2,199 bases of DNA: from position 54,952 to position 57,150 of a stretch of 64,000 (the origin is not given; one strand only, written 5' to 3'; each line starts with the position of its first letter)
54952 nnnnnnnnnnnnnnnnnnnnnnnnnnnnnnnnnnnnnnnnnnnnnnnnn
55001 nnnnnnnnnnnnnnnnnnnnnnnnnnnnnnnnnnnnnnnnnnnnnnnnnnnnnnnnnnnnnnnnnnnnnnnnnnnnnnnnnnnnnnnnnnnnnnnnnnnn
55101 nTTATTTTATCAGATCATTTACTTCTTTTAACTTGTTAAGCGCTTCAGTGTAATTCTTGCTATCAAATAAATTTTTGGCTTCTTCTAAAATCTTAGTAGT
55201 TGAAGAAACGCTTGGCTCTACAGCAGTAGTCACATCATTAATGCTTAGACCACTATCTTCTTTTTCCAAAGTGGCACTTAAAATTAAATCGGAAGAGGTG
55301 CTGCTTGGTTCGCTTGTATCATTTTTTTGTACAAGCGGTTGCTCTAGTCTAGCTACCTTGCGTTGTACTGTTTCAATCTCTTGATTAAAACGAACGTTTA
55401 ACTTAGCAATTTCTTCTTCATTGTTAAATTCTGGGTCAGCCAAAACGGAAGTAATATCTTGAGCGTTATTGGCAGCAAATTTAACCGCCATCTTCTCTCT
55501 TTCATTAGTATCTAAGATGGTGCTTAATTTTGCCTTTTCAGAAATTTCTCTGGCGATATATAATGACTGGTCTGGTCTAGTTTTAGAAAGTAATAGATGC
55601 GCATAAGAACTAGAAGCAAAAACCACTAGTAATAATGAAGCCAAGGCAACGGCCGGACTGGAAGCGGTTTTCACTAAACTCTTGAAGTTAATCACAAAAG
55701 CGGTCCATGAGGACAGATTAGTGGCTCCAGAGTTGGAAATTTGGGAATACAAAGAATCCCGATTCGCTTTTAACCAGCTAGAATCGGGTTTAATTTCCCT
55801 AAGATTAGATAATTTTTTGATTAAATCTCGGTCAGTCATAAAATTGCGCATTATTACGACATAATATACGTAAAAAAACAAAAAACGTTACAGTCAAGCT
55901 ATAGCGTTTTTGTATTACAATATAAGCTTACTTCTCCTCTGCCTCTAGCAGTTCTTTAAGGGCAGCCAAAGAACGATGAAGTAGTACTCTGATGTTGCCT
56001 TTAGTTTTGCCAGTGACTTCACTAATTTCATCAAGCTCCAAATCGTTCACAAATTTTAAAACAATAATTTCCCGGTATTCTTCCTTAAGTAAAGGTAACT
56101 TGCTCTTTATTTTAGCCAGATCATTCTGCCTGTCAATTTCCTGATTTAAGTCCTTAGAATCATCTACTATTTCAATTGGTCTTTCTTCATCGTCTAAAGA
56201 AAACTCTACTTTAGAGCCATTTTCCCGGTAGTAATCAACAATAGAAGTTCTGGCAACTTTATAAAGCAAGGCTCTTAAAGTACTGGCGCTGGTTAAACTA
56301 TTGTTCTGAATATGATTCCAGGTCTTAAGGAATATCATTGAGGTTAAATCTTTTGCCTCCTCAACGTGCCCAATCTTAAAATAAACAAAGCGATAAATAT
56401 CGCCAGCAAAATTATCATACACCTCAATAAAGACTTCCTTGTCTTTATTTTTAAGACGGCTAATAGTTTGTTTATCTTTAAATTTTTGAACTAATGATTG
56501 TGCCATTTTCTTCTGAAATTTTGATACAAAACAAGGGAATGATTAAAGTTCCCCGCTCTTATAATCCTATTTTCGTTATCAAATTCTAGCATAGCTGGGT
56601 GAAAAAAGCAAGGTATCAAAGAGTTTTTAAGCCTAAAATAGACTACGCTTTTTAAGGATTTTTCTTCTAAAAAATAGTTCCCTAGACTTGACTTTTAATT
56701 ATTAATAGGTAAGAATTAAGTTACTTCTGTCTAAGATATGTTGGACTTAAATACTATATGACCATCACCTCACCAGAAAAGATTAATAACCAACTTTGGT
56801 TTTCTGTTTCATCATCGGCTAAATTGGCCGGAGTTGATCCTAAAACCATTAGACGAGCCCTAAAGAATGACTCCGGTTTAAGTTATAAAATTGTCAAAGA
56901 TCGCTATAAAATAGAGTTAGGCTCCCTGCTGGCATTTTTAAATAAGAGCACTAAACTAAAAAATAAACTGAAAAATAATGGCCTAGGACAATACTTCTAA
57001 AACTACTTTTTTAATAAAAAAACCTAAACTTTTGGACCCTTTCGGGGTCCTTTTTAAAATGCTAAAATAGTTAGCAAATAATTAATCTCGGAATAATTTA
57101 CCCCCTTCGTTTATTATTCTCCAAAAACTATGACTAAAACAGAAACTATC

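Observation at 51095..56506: ECF sigma / anti-sigma-like pair / long leader / 1196-aa surface protein as one co-oriented module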

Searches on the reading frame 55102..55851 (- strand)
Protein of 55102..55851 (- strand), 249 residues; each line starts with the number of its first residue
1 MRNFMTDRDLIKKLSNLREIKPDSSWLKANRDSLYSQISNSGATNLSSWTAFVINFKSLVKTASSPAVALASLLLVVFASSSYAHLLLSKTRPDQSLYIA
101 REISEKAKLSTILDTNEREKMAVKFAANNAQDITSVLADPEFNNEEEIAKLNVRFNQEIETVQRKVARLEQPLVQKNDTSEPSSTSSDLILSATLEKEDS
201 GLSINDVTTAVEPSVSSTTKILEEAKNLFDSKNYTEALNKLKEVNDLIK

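Call 4: search_protein_families(library=pfam, proteins=[window:55102-55851:-], max_evalue=0.01)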
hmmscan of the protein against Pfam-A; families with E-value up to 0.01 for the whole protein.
window:55102-55851:- (249 aa): 0 families

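Call 8: search_protein_families(library=pfam, proteins=[window:55102-55851:-], max_evalue=10)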
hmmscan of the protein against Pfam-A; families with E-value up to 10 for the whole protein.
window:55102-55851:- (249 aa): 2 families
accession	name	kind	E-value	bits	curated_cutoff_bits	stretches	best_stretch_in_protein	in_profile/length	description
PF18184.6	SLATT_3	-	0.012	16.3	26.3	1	26-109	4-87/155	SMODS and SLOG-associating 2TM effector domain 3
PF18915.5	DUF5667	-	0.096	13.6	27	1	92-173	3-77/99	Domain of unknown function (DUF5667)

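Call 9: search_protein_families(library=ncbifam, proteins=[window:55102-55851:-], max_evalue=1)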
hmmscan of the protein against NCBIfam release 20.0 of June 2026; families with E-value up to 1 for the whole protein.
window:55102-55851:- (249 aa): 2 families
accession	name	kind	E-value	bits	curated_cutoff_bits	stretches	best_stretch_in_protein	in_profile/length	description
NF033610.1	SLATT_3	domain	0.06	13.4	45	1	28-108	7-88/170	SLATT domain-containing protein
NF010570.0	PRK13963.1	equivalog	0.06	12.7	274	1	71-167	36-132/261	rRNA maturation RNase YbeY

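Call 12: find_homologous_proteins(query=window:55102-55851:-, max_evalue=0.001)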
Query window:55102-55851:- (249 aa): 243 proteins with E <= 0.001 among 1765 candidates; the best 120 are listed.
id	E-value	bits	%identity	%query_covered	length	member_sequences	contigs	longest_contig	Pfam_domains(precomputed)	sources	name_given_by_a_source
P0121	2.3e-145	500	99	100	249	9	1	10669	-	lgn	-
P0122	7.7e-98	344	70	98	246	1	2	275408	-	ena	-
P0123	2.3e-95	336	67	100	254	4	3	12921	-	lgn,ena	-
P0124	2.3e-95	336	65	100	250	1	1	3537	-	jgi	-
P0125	3.4e-94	332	68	98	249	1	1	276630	-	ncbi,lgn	ncbi:MAG: hypothetical protein WCK59_02710 [Candidatus Falkowbacteria bacterium]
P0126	9.1e-93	328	65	98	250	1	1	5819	-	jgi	-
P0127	3.2e-92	326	66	98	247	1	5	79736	-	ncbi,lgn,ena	-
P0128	5.6e-91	322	66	96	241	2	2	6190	-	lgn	-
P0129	4.9e-90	319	63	98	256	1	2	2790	-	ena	-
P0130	1.1e-89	318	65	97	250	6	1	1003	-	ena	-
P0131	2.1e-89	317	66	96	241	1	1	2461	-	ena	-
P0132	1.1e-88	314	66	96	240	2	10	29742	-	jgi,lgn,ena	-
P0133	3.0e-88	313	64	100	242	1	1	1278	-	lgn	-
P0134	6.6e-88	312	64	96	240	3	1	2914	-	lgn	-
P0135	7.1e-88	312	65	98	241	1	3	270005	-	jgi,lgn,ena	-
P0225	7.2e-53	197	43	98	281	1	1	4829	PF18915.6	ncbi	-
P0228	7.5e-53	197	41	98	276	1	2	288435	PF18915.6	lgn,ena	-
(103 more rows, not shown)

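Call 15: find_related_loci(query=A1, collection=genome_contigs, flank=10000)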
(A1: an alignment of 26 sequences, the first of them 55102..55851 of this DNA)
Query A1 (249 aa) in genome_contigs; peptide patterns used: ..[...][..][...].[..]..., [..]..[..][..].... (x = any residue, [..] = any of these).
277 stretches matched a pattern; 76 encode a relative of the query (tblastn E <= 1e-3); 76 distinct loci.
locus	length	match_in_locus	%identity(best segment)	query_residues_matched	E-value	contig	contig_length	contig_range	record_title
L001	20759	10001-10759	68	1-249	2e-110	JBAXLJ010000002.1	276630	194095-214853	MAG: Candidatus Falkowbacteria bacterium isolate ELA424 MAG424_2, whole genome shotgun sequence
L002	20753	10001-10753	65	1-249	1e-103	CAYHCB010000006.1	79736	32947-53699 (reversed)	MAG TPA_asm: uncultured Gammaproteobacteria bacterium isolate ERP119702_co1_231 genome assembly, contig: NODE_204_length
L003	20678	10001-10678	58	1-242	1e-85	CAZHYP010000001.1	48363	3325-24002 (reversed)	MAG TPA_asm: uncultured Gammaproteobacteria bacterium isolate SRP192927_co4_803 genome assembly, contig: NODE_920_length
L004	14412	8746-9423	53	2-237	7e-76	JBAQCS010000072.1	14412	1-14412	MAG: Patescibacteria group bacterium isolate MFD12010_ilm_asm_bin15 k127_37133, whole genome shotgun sequence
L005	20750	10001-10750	49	5-249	3e-72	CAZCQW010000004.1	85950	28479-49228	MAG TPA_asm: uncultured Gammaproteobacteria bacterium isolate SRP285395_co1_539 genome assembly, contig: NODE_276_length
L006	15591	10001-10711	47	4-249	5e-66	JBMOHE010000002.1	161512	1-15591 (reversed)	MAG: Patescibacteria group bacterium isolate Deming_bin.335 contig58, whole genome shotgun sequence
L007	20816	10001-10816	44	4-249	3e-65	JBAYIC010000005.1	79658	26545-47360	MAG: Patescibacteria group bacterium isolate SO_2016_GW1_19 scaffold00702_OW334_2016, whole genome shotgun sequence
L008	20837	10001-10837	43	5-245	1e-63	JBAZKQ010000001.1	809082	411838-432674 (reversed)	MAG: Patescibacteria group bacterium isolate SO_2017_LW4_148 scaffold_12_c1_LW137-91_2017, whole genome shotgun sequence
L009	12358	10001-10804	44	5-249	2e-63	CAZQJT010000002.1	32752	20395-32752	MAG TPA_asm: uncultured Gammaproteobacteria bacterium isolate binchicken_co39_618 genome assembly, contig: NODE_3242_len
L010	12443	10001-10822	41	5-248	2e-62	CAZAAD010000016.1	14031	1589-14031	MAG TPA_asm: uncultured Gammaproteobacteria bacterium isolate SRP263991_co1_89 genome assembly, contig: NODE_6691_length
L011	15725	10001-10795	45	5-249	2e-62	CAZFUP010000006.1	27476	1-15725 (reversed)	MAG TPA_asm: uncultured Gammaproteobacteria bacterium isolate SRP239243_co1_442 genome assembly, contig: NODE_2527_lengt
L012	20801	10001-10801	43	4-249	3e-62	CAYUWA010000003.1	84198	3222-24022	MAG TPA_asm: uncultured Gammaproteobacteria bacterium isolate binchicken_co113_83 genome assembly, contig: NODE_300_leng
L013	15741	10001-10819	43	5-249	4e-62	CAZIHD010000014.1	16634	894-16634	MAG TPA_asm: uncultured Gammaproteobacteria bacterium isolate SRP089250_co1_144 genome assembly, contig: NODE_5844_lengt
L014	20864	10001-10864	39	4-249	9e-62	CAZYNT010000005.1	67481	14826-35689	MAG TPA_asm: uncultured Gammaproteobacteria bacterium isolate SRP263991_co4_298 genome assembly, contig: NODE_311_length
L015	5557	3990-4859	42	5-249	2e-61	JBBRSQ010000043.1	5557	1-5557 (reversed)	MAG: Patescibacteria group bacterium isolate La2_metabat2.105 La2_metabat2.105_K_302952L5557_cov_16.8835, whole genome s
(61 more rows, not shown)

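Call 41: predict_structure(alignment_id=A1)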
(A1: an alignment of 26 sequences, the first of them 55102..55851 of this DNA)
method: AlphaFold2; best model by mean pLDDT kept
length: 249 residues; sequences in the alignment: 26
mean_pLDDT: 65.7   pTM: 0.44
mean pLDDT of the five models: 65.7, 62.0, 58.0, 55.7, 54.1
residues with pLDDT >= 90: 0; 70-90: 125; 50-70: 64; < 50: 60
segments of 3 or more residues with pLDDT < 50: 42-46, 48-51, 55-57, 173-215
pLDDT, mean of each block of 10 residues (from residue 1): 68 66 70 64 47 49 54 71 59 72 81 83 85 84 84 87 78 41 33 39 34 56 83 83 76
secondary structure, 60 per line:
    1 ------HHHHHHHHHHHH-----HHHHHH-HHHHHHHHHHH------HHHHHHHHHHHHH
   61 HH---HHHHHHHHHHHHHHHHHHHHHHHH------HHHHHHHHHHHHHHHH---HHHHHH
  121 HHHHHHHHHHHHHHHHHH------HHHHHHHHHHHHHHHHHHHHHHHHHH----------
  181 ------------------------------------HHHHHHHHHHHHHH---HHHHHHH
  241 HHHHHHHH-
elements in order: H7-18 H24-29 H31-41 H48-62 H66-89 H96-111 H115-138 H145-170 H217-230 H234-248

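Call 48: fold_search(model_id=the predicted structure, library=pdb)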
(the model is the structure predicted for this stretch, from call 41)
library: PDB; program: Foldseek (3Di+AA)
matches with E <= 10: 247; with E <= 0.001: 0
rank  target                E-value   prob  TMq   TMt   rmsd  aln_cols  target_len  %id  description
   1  9cte                  2.2e-01  0.97  0.28  0.55   6.6       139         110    7  De novo design of protein catalysts for new-to-nature reactions (released 2025-05-07)
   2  7jrq                  4.8e-01  0.75  0.28  0.47  10.6       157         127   11  Crystallographically Characterized De Novo Designed Mn-Diphenylporphyrin Binding Protein (released 2021-01-13)
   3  9y6s_5F               6.0e-01  0.06  0.11  0.11  38.2       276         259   16  96-nm repeat of the Leishmania tarentolae doublet microtubule (released 2025-12-17)
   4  4iar                  6.6e-01  0.69  0.22  0.16   9.3       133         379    8  Crystal structure of the chimeric protein of 5-HT1B-BRIL in complex with ergotamine (PSI Community Target) (released 2013-03-13)
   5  8otz_Cs               7.0e-01  0.11  0.13  0.17  26.6       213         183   12  48-nm repeat of the native axonemal doublet microtubule from bovine sperm (released 2023-11-22)
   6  3g50_A                1.0e+00  0.82  0.27  0.54   6.6       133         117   14  Crystal Structure of NiSOD D3A mutant at 1.9 A (released 2009-04-28)
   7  8to0_m                1.2e+00  0.07  0.12  0.15  27.6       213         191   14  48-nm repeating structure of doublets from mouse sperm flagella (released 2023-11-01)
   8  4tvq_B                1.2e+00  0.41  0.30  0.39  16.9       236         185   10  CCM3 in complex with CCM2 LD-like motif (released 2015-03-25)
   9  4ncq_B                1.3e+00  0.75  0.27  0.58   6.6       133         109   14  Crystal structure of NiSOD H1A mutant (released 2014-12-24)
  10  7rro_B0               1.3e+00  0.08  0.13  0.17  26.7       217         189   12  Structure of the 48-nm repeat doublet microtubule from bovine tracheal cilia (released 2021-10-27)
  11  3lg7_A                1.4e+00  0.20  0.21  0.35  12.4       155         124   13  Crystal structure of HIV epitope-scaffold 4E10_S0_1EZ3A_002_C (released 2010-09-22)
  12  6xl0_A                1.4e+00  0.10  0.14  0.13  20.1       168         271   14  Caulobacter crescentus FljK filament (released 2020-12-23)
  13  6xky_A                1.4e+00  0.09  0.15  0.14  18.4       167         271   15  Caulobacter crescentus FljK filament, straightened (released 2020-12-23)
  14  4j2c_A                1.5e+00  0.80  0.20  0.44   3.9        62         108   21  GARP-SNARE Interaction (released 2013-12-25)
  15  1t6i_A                1.5e+00  0.72  0.27  0.57   6.6       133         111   14  Nickel Superoxide Dismutase (NiSOD) Apo Structure (released 2004-07-13)
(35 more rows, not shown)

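Call 60: search_protein_families(library=pfam, alignment_id=A1, max_evalue=0.1)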
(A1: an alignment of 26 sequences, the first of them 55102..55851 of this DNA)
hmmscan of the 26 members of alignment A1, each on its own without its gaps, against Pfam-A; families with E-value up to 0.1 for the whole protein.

A. member 1, window:55102-55851:- (249 aa): 2 families
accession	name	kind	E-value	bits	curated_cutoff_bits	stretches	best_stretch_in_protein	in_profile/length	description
PF18184.6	SLATT_3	-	0.012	16.3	26.3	1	26-109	4-87/155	SMODS and SLOG-associating 2TM effector domain 3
PF18915.5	DUF5667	-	0.096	13.6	27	0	92-173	3-77/99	Domain of unknown function (DUF5667)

B. families by the number of members that match (of 26 scanned): 18 families
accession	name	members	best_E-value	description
PF18915.5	DUF5667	16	4.9e-07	Domain of unknown function (DUF5667)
PF20463.3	PDH_C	2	0.02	Prephenate dehydrogenase, dimerization domain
PF14511.12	RE_EcoO109I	2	0.036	Type II restriction endonuclease EcoO109I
PF16064.11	DUF4806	2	0.037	Domain of unknown function (DUF4806)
PF04949.18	Transcrip_act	1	0.00058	Transcriptional activator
PF21037.2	CCDC138_cc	1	0.011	Coiled-coil-domain-containing protein 138, coiled-coil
PF18184.6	SLATT_3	1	0.012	SMODS and SLOG-associating 2TM effector domain 3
PF07631.16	PSD4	1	0.013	Protein of unknown function (DUF1592)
PF20766.2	DUF447_C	1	0.014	Protein of unknown function (DUF447)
PF24132.1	DUF7399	1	0.016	Family of unknown function (DUF7399)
PF18182.6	mCpol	1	0.034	minimal CRISPR polymerase domain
PF13750.12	Big_3_3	1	0.047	Bacterial Ig-like domain (group 3)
PF04813.17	HNF-1A_C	1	0.049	Hepatocyte nuclear factor 1 (HNF-1), alpha isoform C terminus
PF18822.6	CdvA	1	0.055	CdvA-like coiled-coil domain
PF02996.22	Prefoldin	1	0.082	Prefoldin subunit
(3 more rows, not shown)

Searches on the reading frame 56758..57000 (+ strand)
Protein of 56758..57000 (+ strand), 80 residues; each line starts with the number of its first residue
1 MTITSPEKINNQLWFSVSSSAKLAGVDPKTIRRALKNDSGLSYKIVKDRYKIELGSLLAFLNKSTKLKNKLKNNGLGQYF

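Call 4: search_protein_families(library=pfam, proteins=[window:56758-57000:+], max_evalue=0.01)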
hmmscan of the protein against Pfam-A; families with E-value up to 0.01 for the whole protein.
window:56758-57000:+ (80 aa): 1 family
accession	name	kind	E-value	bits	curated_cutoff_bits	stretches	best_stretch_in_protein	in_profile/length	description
PF12728.13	HTH_17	-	0.0051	17.5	27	1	14-63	1-49/51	Helix-turn-helix domain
